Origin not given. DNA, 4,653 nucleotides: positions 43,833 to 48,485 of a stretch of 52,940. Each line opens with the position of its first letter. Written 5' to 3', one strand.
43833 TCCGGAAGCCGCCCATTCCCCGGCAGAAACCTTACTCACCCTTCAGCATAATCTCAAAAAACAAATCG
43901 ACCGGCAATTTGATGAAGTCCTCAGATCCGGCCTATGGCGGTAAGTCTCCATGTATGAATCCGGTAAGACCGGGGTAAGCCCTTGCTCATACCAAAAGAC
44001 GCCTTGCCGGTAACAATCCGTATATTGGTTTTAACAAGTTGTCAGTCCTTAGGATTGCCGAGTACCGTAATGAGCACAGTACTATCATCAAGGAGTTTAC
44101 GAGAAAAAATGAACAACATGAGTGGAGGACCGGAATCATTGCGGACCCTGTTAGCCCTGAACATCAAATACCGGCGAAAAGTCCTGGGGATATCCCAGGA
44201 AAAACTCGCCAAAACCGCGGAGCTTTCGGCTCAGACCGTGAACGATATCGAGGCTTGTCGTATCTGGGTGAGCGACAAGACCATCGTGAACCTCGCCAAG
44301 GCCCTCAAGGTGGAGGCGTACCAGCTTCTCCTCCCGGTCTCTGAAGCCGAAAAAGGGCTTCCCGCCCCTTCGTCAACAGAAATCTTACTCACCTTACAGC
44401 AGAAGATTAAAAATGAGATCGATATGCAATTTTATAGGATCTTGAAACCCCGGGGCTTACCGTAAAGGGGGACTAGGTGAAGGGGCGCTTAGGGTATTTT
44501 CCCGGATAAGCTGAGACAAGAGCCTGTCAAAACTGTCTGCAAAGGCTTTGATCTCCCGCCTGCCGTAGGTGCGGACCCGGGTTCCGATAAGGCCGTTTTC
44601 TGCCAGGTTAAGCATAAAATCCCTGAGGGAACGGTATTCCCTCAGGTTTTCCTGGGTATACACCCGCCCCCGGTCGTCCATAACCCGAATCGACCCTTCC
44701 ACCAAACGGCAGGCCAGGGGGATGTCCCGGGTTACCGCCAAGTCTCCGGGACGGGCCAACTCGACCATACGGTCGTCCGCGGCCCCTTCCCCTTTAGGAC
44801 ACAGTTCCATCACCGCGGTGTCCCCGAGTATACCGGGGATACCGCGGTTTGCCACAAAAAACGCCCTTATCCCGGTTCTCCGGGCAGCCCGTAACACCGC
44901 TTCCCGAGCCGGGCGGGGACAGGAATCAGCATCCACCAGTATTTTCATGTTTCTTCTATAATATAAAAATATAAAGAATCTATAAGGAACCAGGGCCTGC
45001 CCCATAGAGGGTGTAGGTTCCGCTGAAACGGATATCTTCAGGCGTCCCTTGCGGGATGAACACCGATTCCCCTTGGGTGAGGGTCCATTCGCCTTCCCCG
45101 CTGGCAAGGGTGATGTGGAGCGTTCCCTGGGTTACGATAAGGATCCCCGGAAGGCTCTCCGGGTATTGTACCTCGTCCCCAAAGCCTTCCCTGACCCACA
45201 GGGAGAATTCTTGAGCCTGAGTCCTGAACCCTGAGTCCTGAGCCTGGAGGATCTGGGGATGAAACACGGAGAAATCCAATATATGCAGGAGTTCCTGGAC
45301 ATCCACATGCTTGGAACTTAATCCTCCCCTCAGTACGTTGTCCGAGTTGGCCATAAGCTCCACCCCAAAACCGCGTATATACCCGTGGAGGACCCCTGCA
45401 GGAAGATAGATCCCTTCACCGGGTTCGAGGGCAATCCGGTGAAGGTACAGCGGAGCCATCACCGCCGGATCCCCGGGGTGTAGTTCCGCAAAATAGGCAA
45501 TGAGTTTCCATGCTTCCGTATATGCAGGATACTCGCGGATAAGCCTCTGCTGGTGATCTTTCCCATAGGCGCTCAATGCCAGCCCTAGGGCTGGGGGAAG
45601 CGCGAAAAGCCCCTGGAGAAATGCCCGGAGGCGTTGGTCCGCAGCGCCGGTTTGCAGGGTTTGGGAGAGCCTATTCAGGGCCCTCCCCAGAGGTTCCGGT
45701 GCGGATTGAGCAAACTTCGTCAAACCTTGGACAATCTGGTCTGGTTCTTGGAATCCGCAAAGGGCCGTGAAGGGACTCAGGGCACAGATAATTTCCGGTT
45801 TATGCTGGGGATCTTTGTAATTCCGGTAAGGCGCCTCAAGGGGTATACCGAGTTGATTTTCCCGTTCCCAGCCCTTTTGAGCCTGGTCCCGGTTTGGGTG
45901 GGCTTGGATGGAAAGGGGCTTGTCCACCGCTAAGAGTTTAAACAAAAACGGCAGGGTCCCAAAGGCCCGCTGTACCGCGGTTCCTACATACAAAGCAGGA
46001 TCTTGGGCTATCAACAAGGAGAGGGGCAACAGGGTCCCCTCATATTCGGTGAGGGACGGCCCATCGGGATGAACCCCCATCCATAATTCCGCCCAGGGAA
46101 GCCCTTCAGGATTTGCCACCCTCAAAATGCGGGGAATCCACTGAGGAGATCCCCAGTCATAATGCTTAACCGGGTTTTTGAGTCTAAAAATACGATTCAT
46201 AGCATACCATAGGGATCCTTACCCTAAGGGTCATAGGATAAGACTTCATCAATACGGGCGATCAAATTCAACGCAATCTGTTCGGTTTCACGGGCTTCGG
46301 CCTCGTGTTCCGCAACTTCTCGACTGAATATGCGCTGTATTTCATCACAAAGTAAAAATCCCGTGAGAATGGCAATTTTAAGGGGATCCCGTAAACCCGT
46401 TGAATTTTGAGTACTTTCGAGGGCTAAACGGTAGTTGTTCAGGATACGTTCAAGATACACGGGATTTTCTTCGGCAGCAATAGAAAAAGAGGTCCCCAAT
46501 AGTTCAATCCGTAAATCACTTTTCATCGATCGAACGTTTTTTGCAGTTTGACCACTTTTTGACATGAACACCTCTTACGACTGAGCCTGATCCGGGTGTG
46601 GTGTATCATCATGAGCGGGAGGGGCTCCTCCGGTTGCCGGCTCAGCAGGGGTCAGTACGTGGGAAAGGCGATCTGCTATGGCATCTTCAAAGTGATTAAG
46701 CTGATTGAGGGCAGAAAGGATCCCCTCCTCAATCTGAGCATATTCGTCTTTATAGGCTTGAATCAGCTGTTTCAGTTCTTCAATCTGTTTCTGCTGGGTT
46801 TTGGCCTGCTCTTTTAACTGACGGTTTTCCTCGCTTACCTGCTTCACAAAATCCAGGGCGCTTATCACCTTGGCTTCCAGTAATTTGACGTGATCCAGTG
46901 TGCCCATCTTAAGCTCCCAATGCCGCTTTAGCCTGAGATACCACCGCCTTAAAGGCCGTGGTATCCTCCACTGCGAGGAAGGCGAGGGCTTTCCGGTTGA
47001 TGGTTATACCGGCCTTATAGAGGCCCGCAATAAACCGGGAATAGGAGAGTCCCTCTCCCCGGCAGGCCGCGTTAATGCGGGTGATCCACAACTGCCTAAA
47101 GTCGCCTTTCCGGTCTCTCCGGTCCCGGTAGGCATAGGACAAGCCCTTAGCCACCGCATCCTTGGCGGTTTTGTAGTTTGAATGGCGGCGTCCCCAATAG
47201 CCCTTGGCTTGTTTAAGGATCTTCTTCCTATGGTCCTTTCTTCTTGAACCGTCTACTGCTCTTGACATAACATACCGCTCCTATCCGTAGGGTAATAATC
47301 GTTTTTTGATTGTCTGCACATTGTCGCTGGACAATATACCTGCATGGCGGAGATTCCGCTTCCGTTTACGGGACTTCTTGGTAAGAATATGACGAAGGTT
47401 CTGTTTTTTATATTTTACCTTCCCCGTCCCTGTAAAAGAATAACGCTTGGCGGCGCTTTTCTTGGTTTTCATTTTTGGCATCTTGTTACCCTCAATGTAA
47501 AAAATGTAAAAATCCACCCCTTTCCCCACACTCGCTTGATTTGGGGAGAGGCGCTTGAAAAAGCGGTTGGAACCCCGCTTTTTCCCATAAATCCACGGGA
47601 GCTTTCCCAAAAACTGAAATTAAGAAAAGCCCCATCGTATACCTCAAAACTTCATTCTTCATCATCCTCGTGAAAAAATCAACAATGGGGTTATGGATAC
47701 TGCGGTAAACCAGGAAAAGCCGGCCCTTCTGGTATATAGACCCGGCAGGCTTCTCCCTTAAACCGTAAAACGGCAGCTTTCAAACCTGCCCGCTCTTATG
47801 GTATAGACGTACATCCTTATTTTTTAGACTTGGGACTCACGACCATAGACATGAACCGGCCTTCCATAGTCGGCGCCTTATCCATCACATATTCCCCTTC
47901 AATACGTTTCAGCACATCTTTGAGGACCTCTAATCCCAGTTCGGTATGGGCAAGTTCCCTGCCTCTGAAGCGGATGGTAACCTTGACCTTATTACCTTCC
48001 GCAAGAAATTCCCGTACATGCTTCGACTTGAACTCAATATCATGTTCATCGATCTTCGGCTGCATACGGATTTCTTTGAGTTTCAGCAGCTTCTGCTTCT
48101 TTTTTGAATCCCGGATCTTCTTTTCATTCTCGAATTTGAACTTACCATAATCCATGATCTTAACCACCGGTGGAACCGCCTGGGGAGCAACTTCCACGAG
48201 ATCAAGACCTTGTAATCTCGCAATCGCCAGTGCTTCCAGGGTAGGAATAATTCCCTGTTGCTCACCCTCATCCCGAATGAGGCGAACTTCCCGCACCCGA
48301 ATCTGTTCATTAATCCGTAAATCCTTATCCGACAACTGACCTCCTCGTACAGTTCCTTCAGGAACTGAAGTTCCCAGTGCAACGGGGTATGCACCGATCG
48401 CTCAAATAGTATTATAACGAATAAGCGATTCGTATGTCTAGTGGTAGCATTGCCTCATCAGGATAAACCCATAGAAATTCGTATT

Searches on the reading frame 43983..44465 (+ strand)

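Call 80: search_protein_families(library=pfam, proteins=[window:43983-44465:+], max_evalue=0.00001)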
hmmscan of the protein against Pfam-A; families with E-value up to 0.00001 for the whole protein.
window:43983-44465:+ (160 aa): 1 family
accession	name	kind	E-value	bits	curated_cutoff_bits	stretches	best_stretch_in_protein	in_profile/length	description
PF01381.28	HTH_3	-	1.3e-08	35.2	23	1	61-111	1-51/55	Helix-turn-helix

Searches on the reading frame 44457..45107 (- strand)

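Call 80: search_protein_families(library=pfam, proteins=[window:44457-45107:-], max_evalue=0.00001)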
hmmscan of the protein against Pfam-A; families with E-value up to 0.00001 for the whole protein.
window:44457-45107:- (216 aa): 1 family
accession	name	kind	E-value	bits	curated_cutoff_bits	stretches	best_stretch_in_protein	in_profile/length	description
PF02639.20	DUF188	-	1.5e-25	89.8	24.3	1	71-198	2-129/130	Uncharacterized BCR, YaiI/YqxD family COG1671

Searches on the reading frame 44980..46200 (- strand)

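Call 29: search_protein_families(library=pfam, proteins=[window:44980-46200:-])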
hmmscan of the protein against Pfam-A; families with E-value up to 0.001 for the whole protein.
window:44980-46200:- (406 aa): 2 families
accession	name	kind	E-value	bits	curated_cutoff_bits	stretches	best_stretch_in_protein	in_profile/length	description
PF20511.4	PMI_typeI_cat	-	5.8e-29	101.5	22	1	4-151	1-141/143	Phosphomannose isomerase type I, catalytic domain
PF07883.17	Cupin_2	-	9.5e-07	28.9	27.2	0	353-388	21-54/70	Cupin domain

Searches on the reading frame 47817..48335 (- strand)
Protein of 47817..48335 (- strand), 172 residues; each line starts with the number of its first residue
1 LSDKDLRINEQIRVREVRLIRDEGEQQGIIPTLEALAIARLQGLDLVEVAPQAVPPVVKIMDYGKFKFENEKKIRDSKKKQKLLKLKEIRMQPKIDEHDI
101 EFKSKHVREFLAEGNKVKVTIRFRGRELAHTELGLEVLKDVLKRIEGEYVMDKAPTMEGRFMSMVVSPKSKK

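Call 80: search_protein_families(library=pfam, proteins=[window:47817-48335:-], max_evalue=0.00001)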
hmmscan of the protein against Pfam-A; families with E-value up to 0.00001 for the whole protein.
window:47817-48335:- (172 aa): 2 families
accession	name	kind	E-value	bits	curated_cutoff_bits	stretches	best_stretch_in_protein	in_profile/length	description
PF00707.27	IF3_C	-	3.8e-35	120.1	34.8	1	85-169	2-86/86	Translation initiation factor IF-3, C-terminal domain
PF05198.21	IF3_N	-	4e-31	107.4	26.9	1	8-76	1-69/70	Translation initiation factor IF-3, N-terminal domain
